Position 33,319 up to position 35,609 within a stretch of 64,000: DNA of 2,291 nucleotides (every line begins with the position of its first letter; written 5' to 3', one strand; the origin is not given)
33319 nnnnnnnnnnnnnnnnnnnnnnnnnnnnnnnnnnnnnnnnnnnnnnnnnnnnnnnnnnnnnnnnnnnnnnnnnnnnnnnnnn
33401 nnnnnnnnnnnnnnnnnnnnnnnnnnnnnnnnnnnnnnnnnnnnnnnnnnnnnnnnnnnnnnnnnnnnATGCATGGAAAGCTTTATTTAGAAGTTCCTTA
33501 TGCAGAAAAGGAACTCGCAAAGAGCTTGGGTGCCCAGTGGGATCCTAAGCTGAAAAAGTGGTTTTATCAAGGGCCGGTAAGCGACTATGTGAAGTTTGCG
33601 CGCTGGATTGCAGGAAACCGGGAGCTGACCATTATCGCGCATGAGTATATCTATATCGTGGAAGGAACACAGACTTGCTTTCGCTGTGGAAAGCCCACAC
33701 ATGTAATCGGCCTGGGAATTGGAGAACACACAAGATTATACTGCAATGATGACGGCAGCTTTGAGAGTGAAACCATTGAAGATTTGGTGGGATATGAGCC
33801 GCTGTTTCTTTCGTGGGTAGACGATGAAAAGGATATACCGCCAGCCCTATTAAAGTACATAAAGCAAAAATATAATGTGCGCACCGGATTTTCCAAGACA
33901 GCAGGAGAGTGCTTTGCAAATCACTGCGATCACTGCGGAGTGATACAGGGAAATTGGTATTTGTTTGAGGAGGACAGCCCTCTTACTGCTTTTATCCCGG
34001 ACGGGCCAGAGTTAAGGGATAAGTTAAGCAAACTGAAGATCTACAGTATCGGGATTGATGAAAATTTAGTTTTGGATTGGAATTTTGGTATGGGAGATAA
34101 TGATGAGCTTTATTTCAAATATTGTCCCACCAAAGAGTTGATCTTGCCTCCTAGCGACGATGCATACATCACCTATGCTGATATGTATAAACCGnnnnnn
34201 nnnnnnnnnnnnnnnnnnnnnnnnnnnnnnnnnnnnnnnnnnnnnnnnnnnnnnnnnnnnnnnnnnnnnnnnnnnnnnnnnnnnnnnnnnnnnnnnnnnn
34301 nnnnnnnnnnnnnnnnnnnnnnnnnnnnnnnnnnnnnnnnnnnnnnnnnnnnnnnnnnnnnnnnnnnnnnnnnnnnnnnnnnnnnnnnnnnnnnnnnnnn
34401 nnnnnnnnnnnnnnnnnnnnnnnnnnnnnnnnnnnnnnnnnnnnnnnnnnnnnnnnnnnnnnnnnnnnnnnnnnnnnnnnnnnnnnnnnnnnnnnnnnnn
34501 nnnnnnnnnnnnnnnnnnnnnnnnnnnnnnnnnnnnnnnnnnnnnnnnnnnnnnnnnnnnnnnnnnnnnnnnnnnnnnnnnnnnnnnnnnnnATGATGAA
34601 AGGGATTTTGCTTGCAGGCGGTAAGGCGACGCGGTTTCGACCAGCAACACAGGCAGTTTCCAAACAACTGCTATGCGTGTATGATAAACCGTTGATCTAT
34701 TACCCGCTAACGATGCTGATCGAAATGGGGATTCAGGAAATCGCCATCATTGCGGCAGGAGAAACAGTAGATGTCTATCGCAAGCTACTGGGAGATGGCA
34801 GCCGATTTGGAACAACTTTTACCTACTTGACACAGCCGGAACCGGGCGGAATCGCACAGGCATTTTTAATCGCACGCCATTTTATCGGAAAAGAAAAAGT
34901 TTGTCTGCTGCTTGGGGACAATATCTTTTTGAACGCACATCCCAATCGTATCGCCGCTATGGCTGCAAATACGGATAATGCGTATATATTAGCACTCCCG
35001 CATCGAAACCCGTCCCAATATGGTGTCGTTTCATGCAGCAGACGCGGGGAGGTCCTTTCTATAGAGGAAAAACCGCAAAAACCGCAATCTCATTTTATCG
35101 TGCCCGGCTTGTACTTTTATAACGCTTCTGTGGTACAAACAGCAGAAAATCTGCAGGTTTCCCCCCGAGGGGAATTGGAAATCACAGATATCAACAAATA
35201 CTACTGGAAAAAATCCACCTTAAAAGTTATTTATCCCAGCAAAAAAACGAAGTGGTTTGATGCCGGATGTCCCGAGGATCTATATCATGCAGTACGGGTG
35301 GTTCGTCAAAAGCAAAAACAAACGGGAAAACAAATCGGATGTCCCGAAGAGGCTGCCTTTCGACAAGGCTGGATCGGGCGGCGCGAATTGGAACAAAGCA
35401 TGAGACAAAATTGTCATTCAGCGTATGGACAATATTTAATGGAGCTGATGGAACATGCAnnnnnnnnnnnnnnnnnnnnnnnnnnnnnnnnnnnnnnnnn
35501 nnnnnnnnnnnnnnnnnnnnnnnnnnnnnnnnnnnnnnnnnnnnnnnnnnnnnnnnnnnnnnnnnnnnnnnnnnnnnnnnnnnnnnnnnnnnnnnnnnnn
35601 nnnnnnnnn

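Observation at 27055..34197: Self-contained three-gene cassette (HTH/AAA-ATPase-like/PD-(D/E)XK + giant SF1B helicase-HEPN + DUF5710/Zn-ribbon): candidate undescribed defence-type system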

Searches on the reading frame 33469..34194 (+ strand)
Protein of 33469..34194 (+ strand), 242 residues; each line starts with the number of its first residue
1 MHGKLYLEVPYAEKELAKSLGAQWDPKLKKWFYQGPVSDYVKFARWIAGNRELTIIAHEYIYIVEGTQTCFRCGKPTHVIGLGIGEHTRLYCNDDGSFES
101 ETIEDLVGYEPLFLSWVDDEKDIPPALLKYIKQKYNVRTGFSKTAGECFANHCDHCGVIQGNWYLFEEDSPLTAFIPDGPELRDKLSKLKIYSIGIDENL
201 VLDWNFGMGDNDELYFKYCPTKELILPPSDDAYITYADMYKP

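Call 6: search_protein_families(library=pfam, proteins=[window:33469-34194:+], max_evalue=0.1)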
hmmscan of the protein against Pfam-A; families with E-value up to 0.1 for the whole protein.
window:33469-34194:+ (242 aa): 1 family
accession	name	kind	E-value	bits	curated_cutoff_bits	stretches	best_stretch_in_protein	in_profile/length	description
PF18974.5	DUF5710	-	4.7e-14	52.3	26.5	1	4-47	1-43/44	Domain of unknown function (DUF5710)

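Call 7: search_protein_families(library=padloc, proteins=[window:33469-34194:+], max_evalue=0.1)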
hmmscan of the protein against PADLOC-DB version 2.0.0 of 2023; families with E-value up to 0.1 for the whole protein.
window:33469-34194:+ (242 aa): 0 families

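Call 8: search_protein_families(library=ncbifam, proteins=[window:33469-34194:+], max_evalue=0.1)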
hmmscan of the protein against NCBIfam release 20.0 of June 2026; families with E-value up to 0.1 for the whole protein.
window:33469-34194:+ (242 aa): 0 families

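Call 15: find_homologous_proteins(query=window:33469-34194:+, max_evalue=0.001)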
Query window:33469-34194:+ (242 aa): 32 proteins with E <= 0.001 among 209 candidates.
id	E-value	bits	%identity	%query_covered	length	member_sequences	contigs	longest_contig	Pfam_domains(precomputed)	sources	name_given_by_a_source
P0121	3.3e-162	556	95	100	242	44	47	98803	PF18974.6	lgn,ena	-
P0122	6.4e-145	500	87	100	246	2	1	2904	PF18974.6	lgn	-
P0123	6.9e-141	486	83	100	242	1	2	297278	PF18974.6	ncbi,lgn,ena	-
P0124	1.0e-140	486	83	100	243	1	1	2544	PF18974.6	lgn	-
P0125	1.5e-133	462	76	100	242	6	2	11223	PF18974.6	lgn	-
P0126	5.9e-133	460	78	99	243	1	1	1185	PF18974.6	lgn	-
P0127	2.2e-121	423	74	100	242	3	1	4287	PF18974.6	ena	-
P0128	3.4e-120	419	72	99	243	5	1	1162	PF18974.6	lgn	-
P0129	8.9e-120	417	72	99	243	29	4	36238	PF18974.6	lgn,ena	-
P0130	1.1e-116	407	68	100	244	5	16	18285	PF18974.6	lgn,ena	-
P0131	2.2e-109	383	66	100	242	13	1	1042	PF18974.6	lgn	-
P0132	2.2e-107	377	66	99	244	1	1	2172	PF18974.6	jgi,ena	-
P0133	7.5e-107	375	67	100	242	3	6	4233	PF18974.6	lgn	-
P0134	6.3e-105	369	64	100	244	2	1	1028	PF18974.6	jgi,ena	-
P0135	2.0e-102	360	64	99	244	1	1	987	PF18974.6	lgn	-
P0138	4.5e-95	336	60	100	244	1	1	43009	PF18974.6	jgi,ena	-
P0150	6.4e-62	228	45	98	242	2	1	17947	PF18974.6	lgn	-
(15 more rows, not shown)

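Call 28: find_encoding_contigs(protein=P0123, flank=8000, max_places=3)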
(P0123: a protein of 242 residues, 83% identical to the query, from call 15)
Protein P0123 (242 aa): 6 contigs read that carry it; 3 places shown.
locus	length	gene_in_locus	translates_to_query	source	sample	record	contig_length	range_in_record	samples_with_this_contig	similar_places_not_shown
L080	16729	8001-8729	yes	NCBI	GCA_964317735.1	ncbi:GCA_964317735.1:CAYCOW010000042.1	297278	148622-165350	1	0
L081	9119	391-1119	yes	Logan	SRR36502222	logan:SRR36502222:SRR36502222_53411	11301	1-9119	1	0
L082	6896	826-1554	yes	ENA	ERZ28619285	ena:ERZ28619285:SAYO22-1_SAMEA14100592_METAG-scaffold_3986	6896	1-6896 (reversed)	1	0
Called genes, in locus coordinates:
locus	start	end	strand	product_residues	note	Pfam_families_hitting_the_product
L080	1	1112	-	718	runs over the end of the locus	PF13089:PP_kinase_N, PF02503:PP_kinase, PF17941:PP_kinase_C_1, PF13091:PLDc_2 (weak), PF13090:PP_kinase_C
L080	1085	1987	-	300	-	PF02541:Ppx-GppA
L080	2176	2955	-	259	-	PF01113:DapB_N, PF05173:DapB_C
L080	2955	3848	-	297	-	PF00701:DHDPS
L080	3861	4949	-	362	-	PF01118:Semialdhyde_dh, PF02774:Semialdhyde_dhC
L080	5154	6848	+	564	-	PF08486:SpoIID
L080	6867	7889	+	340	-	PF02547:Queuosine_synth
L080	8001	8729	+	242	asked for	PF18974:DUF5710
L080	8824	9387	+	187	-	PF00578:AhpC-TSA, PF08534:Redoxin, PF10417:1-cysPrx_C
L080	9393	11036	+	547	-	PF00890:FAD_binding_2, PF01266:DAO, PF01946:Thi4 (weak), PF07992:Pyr_redox_2, PF13450:NAD_binding_8, PF13738:Pyr_redox_3, PF00070:Pyr_redox, PF13192:Thioredoxin_3, +3 more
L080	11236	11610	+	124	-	PF06397:Desulfoferrod_N (weak), PF01880:Desulfoferrodox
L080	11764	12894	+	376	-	PF01702:TGT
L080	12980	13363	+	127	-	PF02699:YajC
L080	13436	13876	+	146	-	PF12670:DUF3792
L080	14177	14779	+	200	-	-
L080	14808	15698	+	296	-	PF02899:Phage_int_SAM_1, PF13102:Phage_int_SAM_5 (faint), PF13495:Phage_int_SAM_4 (weak), PF00589:Phage_integrase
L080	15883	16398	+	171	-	PF02075:RuvC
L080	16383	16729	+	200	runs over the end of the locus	PF01330:RuvA_N, PF00633:HHH (faint), PF14520:HHH_5, PF07499:RuvA_C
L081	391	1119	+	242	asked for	PF18974:DUF5710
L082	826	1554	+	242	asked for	PF18974:DUF5710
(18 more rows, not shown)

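Call 29: find_encoding_contigs(protein=P0129, flank=8000, max_places=3)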
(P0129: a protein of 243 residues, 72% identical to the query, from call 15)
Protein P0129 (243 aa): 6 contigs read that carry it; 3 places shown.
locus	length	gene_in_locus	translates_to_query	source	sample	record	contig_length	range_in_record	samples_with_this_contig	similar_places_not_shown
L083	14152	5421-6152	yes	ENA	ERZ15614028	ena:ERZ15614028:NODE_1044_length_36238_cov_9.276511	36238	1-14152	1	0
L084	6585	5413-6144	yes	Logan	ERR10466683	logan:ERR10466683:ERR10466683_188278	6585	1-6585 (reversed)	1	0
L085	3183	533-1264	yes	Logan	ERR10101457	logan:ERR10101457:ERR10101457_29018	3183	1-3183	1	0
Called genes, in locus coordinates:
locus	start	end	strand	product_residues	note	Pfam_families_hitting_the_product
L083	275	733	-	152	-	PF13840:ACT_7 (faint), PF01842:ACT (weak), PF13291:ACT_4 (faint), PF22468:ACT_9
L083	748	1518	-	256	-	PF01113:DapB_N, PF05173:DapB_C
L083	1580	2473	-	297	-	PF00701:DHDPS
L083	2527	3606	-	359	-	PF01118:Semialdhyde_dh, PF02774:Semialdhyde_dhC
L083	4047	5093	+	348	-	PF02547:Queuosine_synth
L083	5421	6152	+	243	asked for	PF18974:DUF5710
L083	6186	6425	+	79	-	-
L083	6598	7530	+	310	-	PF00126:HTH_1, PF03466:LysR_substrate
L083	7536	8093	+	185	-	PF00149:Metallophos, PF12850:Metallophos_2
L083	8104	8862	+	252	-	PF01636:APH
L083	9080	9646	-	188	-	-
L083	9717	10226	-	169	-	-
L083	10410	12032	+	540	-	PF17203:sCache_3_2 (weak), PF14689:SPOB_a, PF02518:HATPase_c, PF14501:HATPase_c_5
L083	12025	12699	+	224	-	PF00072:Response_reg, PF08279:HTH_11 (weak)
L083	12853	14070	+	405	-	PF00465:Fe-ADH, PF13685:Fe-ADH_2 (faint), PF25137:ADH_Fe_C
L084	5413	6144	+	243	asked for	PF18974:DUF5710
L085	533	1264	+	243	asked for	PF18974:DUF5710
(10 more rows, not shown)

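Call 30: find_encoding_contigs(protein=P0138, flank=8000, max_places=3)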
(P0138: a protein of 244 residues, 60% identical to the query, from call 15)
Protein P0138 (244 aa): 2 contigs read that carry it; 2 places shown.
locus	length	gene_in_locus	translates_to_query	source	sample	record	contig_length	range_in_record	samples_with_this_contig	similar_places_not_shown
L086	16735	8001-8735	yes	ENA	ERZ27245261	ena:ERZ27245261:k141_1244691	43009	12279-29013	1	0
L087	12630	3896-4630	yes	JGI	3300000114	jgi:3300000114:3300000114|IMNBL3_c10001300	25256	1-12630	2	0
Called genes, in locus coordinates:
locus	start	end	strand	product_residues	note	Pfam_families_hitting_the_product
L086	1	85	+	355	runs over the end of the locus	PF00294:PfkB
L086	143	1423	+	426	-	PF09861:Lar_N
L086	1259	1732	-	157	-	-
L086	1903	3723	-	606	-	PF00239:Resolvase, PF07508:Recombinase, PF13408:Zn_ribbon_recom (faint)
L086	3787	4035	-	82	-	-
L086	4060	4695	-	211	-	PF00239:Resolvase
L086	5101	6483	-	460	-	PF00395:SLH (faint)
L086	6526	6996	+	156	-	PF00005:ABC_tran, PF02463:SMC_N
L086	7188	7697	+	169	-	PF03747:ADP_ribosyl_GH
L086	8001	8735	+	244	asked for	PF18974:DUF5710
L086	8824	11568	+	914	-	PF00580:UvrD-helicase (faint), PF01443:Viral_helicase1 (faint), PF09848:SLFN-g3_helicase (faint), PF13086:AAA_11, PF13245:AAA_19, PF13604:AAA_30 (weak), PF13087:AAA_12, PF10881:DUF2726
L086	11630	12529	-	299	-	PF02195:ParB_N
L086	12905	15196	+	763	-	PF00933:Glyco_hydro_3, PF01915:Glyco_hydro_3_C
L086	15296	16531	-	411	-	PF00512:HisKA, PF02518:HATPase_c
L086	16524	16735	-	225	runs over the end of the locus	PF00072:Response_reg, PF00486:Trans_reg_C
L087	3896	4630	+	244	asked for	PF18974:DUF5710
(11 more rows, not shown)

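Call 31: find_encoding_contigs(protein=P0150, flank=8000, max_places=3)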
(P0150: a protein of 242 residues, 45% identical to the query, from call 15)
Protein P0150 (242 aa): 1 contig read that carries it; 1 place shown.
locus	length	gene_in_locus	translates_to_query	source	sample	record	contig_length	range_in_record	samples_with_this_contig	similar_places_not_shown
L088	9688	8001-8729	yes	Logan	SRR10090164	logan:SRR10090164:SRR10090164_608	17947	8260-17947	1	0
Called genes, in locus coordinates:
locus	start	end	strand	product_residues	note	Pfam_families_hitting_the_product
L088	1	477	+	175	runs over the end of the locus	-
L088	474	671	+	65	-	-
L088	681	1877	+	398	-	-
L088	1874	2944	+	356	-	-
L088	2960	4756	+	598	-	PF00145:DNA_methylase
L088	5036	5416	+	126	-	PF02086:MethyltransfD12 (weak)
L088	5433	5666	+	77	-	-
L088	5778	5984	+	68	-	-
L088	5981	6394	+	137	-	-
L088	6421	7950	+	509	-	-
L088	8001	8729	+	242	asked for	PF18974:DUF5710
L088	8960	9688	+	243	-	?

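Call 56: search_protein_families(library=phrogs, proteins=[window:33469-34194:+], max_evalue=0.01)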
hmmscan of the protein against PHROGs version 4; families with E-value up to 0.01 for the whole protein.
window:33469-34194:+ (242 aa): 1 family
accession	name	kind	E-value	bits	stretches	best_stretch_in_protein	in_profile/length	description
phrog_25904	-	unknown function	0.00014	22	1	5-33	355-383/416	-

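Call 65: search_protein_families(library=padloc, proteins=[L086:8824-11565:+], max_evalue=0.00001)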
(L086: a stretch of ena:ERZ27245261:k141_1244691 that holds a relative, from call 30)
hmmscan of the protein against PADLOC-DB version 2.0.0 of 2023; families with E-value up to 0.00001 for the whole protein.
L086:8824-11565:+ (914 aa): 10 families
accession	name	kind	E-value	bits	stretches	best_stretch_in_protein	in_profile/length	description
PDLC03924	MkoC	-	5.8e-49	165.1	2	498-729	671-943/1136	-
PDLC03920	MkoA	-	2.5e-44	149.9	1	186-730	619-1076/1112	-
PDLC05009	PDC-S37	-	1.6e-39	133.6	2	496-691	936-1130/1550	-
PDLC03921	MkoA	-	1.3e-33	113.9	3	178-251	1026-1098/1607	-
PDLC02194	Hhe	-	5.6e-19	64.9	2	497-614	1380-1490/1911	-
PDLC03802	RTasHel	-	1.9e-08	31.6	0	671-734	594-657/675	DRT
PDLC00127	GajB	-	6.1e-07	26.3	0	676-728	504-566/594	UrvD helicase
PDLC04140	mad8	-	9.3e-07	26.6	1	197-307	27-101/314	mads_8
PDLC00117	GajB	-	3.2e-06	23.9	0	184-247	17-81/604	UrvD helicase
PDLC05064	PDC-S68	-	7.3e-06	21.9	0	192-241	695-744/1273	-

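Call 66: search_protein_families(library=pfam, proteins=[L086:8824-11565:+, L086:8001-8732:+], max_evalue=0.01)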
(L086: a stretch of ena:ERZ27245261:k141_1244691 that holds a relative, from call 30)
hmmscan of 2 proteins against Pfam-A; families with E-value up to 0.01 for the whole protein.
L086:8824-11565:+ (914 aa): 16 families
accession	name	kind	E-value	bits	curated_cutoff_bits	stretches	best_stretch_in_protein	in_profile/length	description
PF13087.12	AAA_12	-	4.4e-27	95.4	27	1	563-729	3-193/195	AAA domain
PF13086.12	AAA_11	-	5.2e-25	89.1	27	1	184-538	3-255/257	AAA domain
PF10881.14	DUF2726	-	1.9e-14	53.9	24.7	1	787-908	7-124/126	Protein of unknown function (DUF2726)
PF13245.12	AAA_19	-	2.4e-13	50.8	25.1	1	187-247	1-63/134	AAA domain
PF13604.12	AAA_30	-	8.4e-12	45.6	27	1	184-245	3-66/191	AAA domain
PF01443.25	Viral_helicase1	-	3.3e-10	40.6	21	0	491-537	53-101/228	Viral superfamily 1 RNA helicase core domain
PF09848.15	SLFN-g3_helicase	-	7.5e-06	25.9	24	1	198-249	2-55/354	Schlafen group 3, DNA/RNA helicase domain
PF00580.27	UvrD-helicase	-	1.9e-05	24.9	23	1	184-262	2-68/271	UvrD/REP helicase N-terminal domain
PF13538.12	UvrD_C_2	-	8.3e-05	22.8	27.4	1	680-726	4-51/52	UvrD-like helicase C-terminal domain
PF20720.3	nSTAND3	-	0.00026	21.2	27.2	1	190-242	10-61/155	Novel STAND NTPase 3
PF04851.21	ResIII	-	0.0014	19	22.5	1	196-247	22-75/164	Type III restriction enzyme, res subunit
PF18741.7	MTES_1575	-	0.0023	18.4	38.2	1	838-892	24-76/96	REase_MTES_1575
PF00270.35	DEAD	-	0.0027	17.9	26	0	186-257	3-77/167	DEAD/DEAH box helicase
PF25199.1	nSTAND_NTPase5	-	0.0045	17.2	34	0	192-251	36-96/145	Novel STAND NTPase 5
PF24883.2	NPHP3_N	-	0.0046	17.6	24.8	0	186-233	10-58/164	Nephrocystin 3, N-terminal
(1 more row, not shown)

L086:8001-8732:+ (244 aa): 1 family
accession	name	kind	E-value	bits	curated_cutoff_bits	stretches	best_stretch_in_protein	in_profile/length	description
PF18974.5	DUF5710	-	4.6e-12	45.9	26.5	1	4-46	1-42/44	Domain of unknown function (DUF5710)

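Call 68: find_related_loci(query=A7, collection=metagenome_contigs, flank=7000)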
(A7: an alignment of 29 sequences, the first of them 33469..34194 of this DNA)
Query A7 (242 aa) in metagenome_contigs; peptide patterns used: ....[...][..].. (x = any residue, [..] = any of these).
192 stretches matched a pattern; 70 encode a relative of the query (tblastn E <= 1e-3); 70 distinct loci.
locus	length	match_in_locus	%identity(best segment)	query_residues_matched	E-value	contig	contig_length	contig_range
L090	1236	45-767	92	1-241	1e-167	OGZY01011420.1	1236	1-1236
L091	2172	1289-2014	66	1-240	1e-114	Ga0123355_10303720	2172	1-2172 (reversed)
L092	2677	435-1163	62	1-241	6e-107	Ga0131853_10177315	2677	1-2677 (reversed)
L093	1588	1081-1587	89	1-169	5e-109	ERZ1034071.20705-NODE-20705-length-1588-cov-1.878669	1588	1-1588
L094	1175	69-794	62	1-240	4e-108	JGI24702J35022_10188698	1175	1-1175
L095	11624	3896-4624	60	1-241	4e-97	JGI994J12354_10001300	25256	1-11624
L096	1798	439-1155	54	4-240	8e-89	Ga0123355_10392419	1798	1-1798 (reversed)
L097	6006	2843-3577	49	1-241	2e-76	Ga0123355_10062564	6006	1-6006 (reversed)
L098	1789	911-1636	48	1-240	7e-78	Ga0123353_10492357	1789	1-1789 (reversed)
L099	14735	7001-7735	48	1-241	2e-73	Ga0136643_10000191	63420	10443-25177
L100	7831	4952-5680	49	1-241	4e-70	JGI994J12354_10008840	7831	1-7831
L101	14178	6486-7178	49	4-232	3e-67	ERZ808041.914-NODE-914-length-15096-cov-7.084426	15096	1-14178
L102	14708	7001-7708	38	3-240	6e-55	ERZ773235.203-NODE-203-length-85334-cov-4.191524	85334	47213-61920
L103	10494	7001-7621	36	5-224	1e-34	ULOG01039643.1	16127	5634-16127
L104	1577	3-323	50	138-241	3e-29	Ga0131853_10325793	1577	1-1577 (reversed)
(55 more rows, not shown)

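Call 95: find_encoding_contigs(protein=P0121, flank=8000, max_places=6)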
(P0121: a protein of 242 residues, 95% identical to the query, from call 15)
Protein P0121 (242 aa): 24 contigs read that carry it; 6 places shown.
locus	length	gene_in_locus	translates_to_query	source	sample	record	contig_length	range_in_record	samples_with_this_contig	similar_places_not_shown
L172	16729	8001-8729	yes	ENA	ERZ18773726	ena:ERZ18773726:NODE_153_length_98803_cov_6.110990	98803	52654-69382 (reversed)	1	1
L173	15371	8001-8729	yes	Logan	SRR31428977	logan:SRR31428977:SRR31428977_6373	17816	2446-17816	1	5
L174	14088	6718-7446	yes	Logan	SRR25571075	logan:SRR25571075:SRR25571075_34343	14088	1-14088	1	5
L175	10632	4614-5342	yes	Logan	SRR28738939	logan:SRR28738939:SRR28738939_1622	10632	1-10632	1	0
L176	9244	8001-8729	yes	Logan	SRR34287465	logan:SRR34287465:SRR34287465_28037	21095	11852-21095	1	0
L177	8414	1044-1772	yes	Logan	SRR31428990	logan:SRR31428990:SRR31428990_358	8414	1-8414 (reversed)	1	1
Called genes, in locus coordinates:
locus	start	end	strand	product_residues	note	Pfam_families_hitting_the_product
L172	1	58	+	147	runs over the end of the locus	-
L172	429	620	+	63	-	PF12728:HTH_17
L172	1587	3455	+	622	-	PF12728:HTH_17 (weak), PF09820:AAA-ATPase_like, PF08011:PDDEXK_9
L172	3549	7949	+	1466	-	PF01443:Viral_helicase1 (faint), PF13086:AAA_11, PF13087:AAA_12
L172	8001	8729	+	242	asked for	PF18974:DUF5710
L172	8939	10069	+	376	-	PF01702:TGT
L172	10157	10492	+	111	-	PF02699:YajC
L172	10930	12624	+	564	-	PF00664:ABC_membrane (weak), PF02463:SMC_N (faint), PF00005:ABC_tran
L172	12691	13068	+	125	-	PF12670:DUF3792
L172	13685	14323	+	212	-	-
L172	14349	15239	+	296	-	PF02899:Phage_int_SAM_1, PF13495:Phage_int_SAM_4 (weak), PF00589:Phage_integrase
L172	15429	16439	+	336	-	PF04854:DUF624 (weak)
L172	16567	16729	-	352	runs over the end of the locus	PF02899:Phage_int_SAM_1, PF00589:Phage_integrase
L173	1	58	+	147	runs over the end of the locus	-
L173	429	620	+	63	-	PF12728:HTH_17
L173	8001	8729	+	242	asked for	PF18974:DUF5710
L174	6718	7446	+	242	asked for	PF18974:DUF5710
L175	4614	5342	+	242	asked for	PF18974:DUF5710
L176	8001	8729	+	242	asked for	PF18974:DUF5710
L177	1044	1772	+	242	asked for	PF18974:DUF5710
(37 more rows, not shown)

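Call 96: find_encoding_contigs(protein=P0130, flank=6000, max_places=4)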
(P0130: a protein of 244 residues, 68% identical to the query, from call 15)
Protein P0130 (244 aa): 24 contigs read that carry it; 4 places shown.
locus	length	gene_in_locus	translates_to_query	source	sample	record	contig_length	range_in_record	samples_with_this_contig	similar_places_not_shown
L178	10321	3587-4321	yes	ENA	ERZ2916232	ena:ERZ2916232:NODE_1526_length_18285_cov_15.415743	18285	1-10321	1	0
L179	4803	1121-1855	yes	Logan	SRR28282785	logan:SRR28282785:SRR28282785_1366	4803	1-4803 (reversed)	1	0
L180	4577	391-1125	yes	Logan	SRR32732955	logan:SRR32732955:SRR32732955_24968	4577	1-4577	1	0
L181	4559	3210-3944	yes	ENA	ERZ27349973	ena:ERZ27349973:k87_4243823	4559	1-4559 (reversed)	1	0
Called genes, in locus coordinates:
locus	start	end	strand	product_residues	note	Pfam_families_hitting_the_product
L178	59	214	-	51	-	-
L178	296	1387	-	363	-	PF00395:SLH (weak)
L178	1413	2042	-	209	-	PF06971:Put_DNA-bind_N, PF02629:CoA_binding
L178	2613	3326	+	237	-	PF07722:Peptidase_C26, PF00117:GATase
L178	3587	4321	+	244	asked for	PF18974:DUF5710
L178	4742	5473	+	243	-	PF00392:GntR, PF07729:FCD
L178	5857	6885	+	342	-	PF03480:DctP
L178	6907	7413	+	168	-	PF04290:DctQ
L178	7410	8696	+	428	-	PF06808:DctM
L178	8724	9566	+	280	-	PF13292:DXP_synthase_N, PF00456:Transketolase_N, PF00676:E1_dh (weak)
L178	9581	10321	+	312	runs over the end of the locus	PF02779:Transket_pyr, PF02780:Transketolase_C, PF22613:Transketolase_C_1 (weak)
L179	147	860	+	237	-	PF07722:Peptidase_C26, PF00117:GATase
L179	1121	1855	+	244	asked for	PF18974:DUF5710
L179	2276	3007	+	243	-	PF00392:GntR, PF07729:FCD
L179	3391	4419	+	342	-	PF03480:DctP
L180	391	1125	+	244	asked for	PF18974:DUF5710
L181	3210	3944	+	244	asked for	PF18974:DUF5710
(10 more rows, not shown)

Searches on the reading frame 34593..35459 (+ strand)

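Call 11: search_protein_families(library=pfam, proteins=[window:34593-35459:+], max_evalue=0.001)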
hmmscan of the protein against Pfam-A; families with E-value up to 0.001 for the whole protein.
window:34593-35459:+ (289 aa): 2 families
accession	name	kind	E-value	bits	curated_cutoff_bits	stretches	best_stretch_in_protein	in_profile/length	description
PF00483.29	NTP_transferase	-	6.2e-56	190.1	21.2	1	3-237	1-242/245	Nucleotidyl transferase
PF12804.13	NTP_transf_3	-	3.2e-09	37.6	27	1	4-139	1-125/160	MobA-like NTP transferase domain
